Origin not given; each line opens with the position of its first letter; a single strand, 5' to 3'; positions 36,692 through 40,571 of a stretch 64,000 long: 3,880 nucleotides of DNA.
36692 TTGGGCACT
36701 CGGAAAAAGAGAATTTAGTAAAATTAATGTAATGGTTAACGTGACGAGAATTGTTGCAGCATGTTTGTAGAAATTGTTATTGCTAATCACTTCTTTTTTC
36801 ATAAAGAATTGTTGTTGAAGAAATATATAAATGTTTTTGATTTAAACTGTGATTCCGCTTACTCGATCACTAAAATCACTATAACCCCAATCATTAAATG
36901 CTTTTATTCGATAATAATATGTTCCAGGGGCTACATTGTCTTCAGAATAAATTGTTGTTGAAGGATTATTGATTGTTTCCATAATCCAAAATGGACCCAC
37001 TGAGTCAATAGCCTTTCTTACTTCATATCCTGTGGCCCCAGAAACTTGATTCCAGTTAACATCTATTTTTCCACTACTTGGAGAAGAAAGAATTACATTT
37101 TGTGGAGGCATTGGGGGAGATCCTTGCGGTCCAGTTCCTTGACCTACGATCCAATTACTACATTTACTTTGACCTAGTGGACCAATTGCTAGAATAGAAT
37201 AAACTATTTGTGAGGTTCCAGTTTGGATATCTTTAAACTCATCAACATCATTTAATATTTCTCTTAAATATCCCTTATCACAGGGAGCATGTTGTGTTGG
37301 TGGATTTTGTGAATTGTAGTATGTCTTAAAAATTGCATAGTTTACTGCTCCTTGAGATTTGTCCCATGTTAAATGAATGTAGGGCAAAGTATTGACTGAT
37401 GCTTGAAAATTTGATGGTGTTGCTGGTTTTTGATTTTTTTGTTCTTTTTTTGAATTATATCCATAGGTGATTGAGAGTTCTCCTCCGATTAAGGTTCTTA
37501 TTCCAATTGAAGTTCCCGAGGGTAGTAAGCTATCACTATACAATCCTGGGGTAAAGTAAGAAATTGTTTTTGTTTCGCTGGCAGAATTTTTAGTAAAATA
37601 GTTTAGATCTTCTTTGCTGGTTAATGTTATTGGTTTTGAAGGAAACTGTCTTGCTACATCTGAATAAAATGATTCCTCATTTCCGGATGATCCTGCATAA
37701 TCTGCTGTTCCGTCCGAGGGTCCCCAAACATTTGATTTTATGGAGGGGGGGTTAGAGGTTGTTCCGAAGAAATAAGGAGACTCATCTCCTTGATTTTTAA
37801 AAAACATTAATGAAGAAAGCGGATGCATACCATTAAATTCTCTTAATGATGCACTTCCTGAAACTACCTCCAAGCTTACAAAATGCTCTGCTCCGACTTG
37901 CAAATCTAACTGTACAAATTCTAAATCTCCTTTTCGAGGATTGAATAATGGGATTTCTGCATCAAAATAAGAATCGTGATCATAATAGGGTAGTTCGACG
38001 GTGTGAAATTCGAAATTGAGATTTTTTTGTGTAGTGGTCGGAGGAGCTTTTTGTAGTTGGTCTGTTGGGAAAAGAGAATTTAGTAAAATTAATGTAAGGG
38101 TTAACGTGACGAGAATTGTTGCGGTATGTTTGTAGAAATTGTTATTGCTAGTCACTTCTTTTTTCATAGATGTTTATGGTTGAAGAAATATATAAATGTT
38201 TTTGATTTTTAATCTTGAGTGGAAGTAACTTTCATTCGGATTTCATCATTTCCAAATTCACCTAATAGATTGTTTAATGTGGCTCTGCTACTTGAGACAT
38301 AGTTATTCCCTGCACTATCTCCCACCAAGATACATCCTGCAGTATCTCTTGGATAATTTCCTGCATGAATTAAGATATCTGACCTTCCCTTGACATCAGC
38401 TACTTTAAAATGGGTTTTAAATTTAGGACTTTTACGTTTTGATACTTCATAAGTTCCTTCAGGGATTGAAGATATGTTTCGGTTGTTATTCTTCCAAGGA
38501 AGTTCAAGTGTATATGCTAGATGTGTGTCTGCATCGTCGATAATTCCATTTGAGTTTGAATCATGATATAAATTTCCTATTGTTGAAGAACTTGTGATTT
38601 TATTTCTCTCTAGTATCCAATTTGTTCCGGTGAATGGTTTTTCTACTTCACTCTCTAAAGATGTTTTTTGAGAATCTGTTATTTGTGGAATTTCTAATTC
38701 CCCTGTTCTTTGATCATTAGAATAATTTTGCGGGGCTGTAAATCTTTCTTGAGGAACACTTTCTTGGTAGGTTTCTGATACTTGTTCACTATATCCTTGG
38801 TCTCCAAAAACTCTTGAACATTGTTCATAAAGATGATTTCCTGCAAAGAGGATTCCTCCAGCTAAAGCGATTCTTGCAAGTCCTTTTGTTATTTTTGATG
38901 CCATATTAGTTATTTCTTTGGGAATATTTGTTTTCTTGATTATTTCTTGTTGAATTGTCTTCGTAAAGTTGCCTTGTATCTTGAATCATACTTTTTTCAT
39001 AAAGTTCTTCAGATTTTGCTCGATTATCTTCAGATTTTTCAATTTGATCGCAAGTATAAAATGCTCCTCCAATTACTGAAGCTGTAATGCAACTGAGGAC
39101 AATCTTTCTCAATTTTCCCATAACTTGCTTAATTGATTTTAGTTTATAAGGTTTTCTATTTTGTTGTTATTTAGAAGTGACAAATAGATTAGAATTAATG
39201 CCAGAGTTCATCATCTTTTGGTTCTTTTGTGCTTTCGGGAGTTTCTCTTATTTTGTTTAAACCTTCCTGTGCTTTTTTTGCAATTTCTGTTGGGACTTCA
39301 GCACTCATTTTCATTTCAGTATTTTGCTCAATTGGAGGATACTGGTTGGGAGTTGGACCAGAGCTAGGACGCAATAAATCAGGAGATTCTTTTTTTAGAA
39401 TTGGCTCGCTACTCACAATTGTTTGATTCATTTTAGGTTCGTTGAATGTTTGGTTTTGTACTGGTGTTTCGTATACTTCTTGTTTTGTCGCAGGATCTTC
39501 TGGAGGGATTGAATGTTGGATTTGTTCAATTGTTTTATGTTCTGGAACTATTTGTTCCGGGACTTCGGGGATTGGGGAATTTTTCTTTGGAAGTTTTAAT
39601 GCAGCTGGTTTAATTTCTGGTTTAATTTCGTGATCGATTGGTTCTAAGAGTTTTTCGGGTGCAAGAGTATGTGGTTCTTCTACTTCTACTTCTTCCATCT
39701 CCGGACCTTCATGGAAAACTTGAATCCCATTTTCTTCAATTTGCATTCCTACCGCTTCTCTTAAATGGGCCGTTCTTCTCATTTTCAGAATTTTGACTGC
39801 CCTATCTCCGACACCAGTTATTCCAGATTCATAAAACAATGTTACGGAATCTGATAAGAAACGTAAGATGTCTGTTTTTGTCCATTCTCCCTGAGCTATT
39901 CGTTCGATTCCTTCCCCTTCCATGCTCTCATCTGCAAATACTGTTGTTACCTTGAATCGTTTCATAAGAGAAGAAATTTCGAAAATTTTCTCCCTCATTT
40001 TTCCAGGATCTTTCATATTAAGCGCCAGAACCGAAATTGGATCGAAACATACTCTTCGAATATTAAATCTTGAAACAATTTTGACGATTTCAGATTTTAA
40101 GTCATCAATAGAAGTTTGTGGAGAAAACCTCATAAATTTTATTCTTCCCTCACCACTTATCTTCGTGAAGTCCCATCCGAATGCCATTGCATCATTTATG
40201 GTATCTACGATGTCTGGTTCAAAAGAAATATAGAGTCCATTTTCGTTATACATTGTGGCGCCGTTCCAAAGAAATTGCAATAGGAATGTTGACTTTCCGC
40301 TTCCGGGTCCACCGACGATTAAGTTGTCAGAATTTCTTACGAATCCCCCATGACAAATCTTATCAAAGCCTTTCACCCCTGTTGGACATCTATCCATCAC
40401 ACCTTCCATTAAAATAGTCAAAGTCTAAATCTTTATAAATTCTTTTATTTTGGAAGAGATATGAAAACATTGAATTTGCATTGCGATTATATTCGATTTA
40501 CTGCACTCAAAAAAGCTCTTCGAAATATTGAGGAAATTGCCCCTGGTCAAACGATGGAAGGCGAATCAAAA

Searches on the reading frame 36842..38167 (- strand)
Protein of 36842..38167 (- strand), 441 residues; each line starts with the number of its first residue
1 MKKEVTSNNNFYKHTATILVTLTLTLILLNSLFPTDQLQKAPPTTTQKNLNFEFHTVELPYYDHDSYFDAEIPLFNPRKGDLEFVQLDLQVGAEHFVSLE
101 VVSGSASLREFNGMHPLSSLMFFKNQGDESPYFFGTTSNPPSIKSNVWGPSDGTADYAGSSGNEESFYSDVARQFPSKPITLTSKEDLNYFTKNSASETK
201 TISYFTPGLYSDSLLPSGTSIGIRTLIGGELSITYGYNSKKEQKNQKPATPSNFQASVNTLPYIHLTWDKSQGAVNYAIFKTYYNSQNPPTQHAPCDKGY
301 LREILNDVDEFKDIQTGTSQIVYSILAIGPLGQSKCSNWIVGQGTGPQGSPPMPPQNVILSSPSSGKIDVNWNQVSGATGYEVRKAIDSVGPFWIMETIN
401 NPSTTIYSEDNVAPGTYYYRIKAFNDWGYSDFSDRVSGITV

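Call 14: search_protein_families(library=pfam, proteins=[window:36842-38167:-], max_evalue=0.001)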
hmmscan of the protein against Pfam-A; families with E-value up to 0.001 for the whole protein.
window:36842-38167:- (441 aa): 1 family
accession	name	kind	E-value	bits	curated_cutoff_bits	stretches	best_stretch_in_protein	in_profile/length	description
PF00041.27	fn3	-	5.1e-06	27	25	1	354-437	2-82/84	Fibronectin type III domain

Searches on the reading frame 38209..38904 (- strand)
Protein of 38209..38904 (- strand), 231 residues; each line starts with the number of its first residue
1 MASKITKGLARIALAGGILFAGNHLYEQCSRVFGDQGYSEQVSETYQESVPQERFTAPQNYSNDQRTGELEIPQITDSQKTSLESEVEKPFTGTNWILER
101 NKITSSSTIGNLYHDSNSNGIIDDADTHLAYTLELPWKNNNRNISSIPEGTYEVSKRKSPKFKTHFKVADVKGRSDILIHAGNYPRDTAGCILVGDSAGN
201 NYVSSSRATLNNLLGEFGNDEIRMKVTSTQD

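Call 14: search_protein_families(library=pfam, proteins=[window:38209-38904:-], max_evalue=0.001)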
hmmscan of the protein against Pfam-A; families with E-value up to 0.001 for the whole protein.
window:38209-38904:- (231 aa): 1 family
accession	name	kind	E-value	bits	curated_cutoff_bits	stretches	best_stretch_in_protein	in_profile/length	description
PF18925.5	DUF5675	-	7.3e-31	106.8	26.7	1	98-214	2-109/114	Family of unknown function (DUF5675)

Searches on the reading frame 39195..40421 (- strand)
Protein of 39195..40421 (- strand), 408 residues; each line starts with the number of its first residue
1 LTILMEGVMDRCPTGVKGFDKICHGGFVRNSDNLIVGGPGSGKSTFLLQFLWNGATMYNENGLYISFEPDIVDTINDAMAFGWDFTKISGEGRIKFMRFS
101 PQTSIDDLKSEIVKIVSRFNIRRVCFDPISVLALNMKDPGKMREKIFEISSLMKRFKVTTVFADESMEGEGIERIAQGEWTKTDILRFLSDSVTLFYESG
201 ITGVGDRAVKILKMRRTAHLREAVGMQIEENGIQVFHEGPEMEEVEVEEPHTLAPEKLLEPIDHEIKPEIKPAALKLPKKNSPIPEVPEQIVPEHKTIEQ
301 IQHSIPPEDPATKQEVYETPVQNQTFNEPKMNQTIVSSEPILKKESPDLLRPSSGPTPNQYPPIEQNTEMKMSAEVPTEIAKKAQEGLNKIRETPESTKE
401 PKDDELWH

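Call 14: search_protein_families(library=pfam, proteins=[window:39195-40421:-], max_evalue=0.001)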
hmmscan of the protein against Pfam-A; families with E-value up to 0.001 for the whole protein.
window:39195-40421:- (408 aa): 1 family
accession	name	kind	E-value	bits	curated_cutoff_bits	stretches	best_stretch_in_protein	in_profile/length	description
PF06745.19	ATPase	-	7.1e-48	163.4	26.6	1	12-238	1-229/231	KaiC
